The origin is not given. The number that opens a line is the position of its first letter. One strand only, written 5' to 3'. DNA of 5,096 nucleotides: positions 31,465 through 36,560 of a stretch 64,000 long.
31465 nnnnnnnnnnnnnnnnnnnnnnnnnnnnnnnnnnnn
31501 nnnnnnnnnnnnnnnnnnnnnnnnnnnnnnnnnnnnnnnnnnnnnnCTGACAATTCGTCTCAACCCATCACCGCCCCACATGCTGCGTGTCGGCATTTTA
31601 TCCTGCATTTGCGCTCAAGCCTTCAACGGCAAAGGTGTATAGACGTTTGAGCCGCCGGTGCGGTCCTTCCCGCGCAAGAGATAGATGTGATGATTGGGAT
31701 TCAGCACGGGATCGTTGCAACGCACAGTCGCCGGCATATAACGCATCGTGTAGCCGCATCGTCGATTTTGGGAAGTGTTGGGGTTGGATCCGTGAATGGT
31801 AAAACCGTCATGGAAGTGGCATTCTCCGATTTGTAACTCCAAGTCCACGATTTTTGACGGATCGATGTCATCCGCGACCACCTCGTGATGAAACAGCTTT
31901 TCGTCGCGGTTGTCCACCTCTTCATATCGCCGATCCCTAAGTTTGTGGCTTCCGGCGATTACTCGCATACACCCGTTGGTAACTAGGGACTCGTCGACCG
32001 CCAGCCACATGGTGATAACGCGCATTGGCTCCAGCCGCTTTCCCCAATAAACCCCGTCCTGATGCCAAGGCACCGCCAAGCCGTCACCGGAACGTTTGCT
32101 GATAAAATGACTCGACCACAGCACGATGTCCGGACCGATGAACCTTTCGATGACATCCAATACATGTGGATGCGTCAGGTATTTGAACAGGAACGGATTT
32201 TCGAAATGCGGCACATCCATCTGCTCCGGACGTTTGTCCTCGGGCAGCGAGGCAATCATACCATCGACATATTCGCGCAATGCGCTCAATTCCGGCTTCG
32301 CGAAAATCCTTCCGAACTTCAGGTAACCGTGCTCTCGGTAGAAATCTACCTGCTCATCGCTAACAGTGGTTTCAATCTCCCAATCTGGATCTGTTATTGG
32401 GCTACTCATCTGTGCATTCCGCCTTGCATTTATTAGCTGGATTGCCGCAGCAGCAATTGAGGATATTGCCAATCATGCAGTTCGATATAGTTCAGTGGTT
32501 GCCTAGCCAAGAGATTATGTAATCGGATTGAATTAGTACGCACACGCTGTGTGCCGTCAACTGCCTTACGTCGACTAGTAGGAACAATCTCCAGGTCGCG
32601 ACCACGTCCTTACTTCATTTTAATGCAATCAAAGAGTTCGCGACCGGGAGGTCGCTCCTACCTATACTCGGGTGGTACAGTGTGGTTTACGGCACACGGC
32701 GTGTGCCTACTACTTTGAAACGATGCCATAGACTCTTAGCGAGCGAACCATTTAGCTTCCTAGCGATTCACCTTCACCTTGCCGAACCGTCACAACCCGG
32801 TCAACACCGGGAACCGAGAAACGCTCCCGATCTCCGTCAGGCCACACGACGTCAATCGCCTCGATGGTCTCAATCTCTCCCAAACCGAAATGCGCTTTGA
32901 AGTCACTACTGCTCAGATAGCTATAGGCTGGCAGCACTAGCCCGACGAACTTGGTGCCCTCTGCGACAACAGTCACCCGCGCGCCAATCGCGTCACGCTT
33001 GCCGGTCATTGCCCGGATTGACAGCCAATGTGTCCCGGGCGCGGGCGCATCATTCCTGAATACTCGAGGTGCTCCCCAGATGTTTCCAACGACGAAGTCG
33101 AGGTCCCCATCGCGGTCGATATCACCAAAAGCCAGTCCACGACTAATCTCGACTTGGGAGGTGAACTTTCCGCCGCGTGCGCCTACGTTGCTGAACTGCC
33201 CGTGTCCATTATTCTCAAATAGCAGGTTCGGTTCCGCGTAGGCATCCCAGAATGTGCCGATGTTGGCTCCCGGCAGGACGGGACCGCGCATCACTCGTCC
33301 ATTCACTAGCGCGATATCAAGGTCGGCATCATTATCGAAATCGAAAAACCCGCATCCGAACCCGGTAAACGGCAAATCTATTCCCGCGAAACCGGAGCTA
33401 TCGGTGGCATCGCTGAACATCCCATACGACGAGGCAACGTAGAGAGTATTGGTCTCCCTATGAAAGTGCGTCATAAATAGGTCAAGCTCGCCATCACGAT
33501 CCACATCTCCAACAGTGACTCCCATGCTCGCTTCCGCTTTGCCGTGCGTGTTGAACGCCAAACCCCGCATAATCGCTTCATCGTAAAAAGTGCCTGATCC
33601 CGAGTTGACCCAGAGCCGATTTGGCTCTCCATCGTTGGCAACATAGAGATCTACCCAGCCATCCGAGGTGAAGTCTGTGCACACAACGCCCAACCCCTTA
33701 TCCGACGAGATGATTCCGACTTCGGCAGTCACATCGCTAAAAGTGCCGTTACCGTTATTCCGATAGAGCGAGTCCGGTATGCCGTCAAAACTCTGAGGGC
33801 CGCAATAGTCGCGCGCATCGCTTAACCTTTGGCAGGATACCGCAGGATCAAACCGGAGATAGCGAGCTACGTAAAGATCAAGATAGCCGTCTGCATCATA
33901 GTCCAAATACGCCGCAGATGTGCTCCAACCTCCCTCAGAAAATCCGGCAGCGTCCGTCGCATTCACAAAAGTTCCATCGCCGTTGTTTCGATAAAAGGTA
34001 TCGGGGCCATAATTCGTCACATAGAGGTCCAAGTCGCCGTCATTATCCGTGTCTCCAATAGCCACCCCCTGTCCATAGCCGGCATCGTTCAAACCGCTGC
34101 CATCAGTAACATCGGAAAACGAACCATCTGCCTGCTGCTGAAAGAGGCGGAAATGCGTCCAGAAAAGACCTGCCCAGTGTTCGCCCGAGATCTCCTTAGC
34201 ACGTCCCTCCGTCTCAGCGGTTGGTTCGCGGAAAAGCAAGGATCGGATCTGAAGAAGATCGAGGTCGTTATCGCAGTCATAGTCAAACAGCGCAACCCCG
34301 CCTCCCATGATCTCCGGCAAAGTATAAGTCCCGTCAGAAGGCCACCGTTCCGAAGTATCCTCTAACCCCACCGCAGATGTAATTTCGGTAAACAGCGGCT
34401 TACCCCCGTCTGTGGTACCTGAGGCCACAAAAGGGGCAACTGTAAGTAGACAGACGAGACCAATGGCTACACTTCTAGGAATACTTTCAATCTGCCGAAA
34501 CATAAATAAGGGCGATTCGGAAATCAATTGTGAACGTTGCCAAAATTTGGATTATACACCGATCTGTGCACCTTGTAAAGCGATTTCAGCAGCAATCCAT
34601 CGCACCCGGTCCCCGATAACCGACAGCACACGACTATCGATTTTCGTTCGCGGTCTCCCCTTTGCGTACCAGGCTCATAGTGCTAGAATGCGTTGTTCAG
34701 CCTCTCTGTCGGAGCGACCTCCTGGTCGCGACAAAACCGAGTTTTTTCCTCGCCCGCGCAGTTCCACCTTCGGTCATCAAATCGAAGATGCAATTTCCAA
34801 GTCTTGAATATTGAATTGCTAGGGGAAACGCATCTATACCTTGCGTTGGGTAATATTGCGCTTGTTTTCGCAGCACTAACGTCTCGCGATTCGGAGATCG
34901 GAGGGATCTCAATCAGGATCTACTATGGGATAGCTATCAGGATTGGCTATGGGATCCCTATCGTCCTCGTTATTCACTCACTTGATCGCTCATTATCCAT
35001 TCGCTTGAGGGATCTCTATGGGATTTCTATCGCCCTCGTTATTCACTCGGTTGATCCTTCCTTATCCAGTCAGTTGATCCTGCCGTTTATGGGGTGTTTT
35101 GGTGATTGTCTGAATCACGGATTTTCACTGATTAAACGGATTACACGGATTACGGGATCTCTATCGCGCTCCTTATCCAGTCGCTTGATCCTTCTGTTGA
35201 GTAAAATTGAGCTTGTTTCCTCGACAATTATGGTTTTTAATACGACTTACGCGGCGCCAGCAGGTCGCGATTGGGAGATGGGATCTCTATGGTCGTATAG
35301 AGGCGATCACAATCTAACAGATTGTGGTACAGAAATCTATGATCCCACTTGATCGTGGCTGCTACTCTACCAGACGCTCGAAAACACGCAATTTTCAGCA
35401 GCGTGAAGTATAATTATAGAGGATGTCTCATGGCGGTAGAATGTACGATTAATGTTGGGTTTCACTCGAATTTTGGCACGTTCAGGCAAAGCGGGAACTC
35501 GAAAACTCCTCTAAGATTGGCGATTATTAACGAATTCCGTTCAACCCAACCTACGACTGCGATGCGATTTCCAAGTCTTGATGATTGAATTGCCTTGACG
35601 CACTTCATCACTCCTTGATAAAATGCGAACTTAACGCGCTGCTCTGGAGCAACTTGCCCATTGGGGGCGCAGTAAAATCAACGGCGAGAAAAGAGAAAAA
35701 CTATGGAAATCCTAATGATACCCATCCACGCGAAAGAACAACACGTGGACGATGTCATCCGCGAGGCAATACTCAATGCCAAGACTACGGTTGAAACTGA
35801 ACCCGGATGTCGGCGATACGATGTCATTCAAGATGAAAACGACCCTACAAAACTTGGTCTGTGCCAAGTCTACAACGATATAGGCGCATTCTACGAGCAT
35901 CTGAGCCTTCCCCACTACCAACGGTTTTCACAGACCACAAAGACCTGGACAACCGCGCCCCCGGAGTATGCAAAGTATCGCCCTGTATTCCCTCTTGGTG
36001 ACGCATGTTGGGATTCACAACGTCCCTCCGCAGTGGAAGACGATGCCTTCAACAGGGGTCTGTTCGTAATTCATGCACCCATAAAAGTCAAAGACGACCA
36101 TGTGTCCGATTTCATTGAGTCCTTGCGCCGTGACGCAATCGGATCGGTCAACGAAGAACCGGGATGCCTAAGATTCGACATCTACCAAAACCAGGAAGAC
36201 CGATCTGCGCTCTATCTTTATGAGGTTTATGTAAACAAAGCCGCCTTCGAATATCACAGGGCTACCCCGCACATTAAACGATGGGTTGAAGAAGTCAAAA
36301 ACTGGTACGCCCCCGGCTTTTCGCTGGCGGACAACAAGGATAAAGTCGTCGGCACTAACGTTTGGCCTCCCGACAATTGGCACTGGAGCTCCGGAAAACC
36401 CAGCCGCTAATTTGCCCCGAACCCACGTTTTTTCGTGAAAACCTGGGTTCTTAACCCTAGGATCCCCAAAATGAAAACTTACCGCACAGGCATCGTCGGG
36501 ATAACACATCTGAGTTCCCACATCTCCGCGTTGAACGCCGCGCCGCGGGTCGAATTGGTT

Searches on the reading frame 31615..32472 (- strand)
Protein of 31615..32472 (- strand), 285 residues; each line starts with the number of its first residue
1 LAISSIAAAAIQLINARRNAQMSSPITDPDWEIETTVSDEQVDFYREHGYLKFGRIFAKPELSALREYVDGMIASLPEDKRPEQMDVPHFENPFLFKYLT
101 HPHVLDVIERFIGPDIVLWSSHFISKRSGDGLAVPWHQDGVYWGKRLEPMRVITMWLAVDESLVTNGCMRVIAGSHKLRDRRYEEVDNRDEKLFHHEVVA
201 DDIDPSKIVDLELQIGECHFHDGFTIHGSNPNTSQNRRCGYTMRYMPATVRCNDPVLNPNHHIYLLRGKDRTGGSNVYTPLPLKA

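Call 76: search_protein_families(library=pfam, proteins=[window:31615-32472:-], max_evalue=0.001)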
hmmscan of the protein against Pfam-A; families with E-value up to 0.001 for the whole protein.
window:31615-32472:- (285 aa): 1 family
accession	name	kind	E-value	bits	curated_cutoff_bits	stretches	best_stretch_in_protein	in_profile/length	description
PF05721.19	PhyH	-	9.6e-28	98.4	22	1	45-238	1-211/213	Phytanoyl-CoA dioxygenase (PhyH)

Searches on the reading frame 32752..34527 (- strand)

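Call 76: search_protein_families(library=pfam, proteins=[window:32752-34527:-], max_evalue=0.001)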
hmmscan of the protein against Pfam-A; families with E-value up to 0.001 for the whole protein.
window:32752-34527:- (591 aa): 3 families
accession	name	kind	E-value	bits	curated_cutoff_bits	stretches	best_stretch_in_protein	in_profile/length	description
PF13517.12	FG-GAP_3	-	1e-40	138.6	26.9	5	159-220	1-61/61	FG-GAP-like repeat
PF07593.17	UnbV_ASPIC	-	3.9e-16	59.1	23.4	1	513-579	1-67/68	ASPIC and UnbV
PF01839.29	FG-GAP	-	5.2e-10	39.4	22.1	0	465-482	5-22/37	FG-GAP repeat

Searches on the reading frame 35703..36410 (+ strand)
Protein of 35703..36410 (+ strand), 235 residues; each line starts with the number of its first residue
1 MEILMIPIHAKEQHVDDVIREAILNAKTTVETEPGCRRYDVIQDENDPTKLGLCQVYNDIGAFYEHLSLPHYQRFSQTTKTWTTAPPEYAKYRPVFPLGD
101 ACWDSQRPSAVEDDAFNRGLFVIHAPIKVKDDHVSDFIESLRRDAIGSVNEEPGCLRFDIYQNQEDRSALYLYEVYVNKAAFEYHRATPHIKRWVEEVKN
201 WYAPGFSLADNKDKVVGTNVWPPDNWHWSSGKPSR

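Call 76: search_protein_families(library=pfam, proteins=[window:35703-36410:+], max_evalue=0.001)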
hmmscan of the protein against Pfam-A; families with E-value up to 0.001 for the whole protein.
window:35703-36410:+ (235 aa): 1 family
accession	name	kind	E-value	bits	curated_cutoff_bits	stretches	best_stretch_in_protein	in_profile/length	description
PF03992.22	ABM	-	1.3e-32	112.2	23.1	2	121-196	2-77/78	Antibiotic biosynthesis monooxygenase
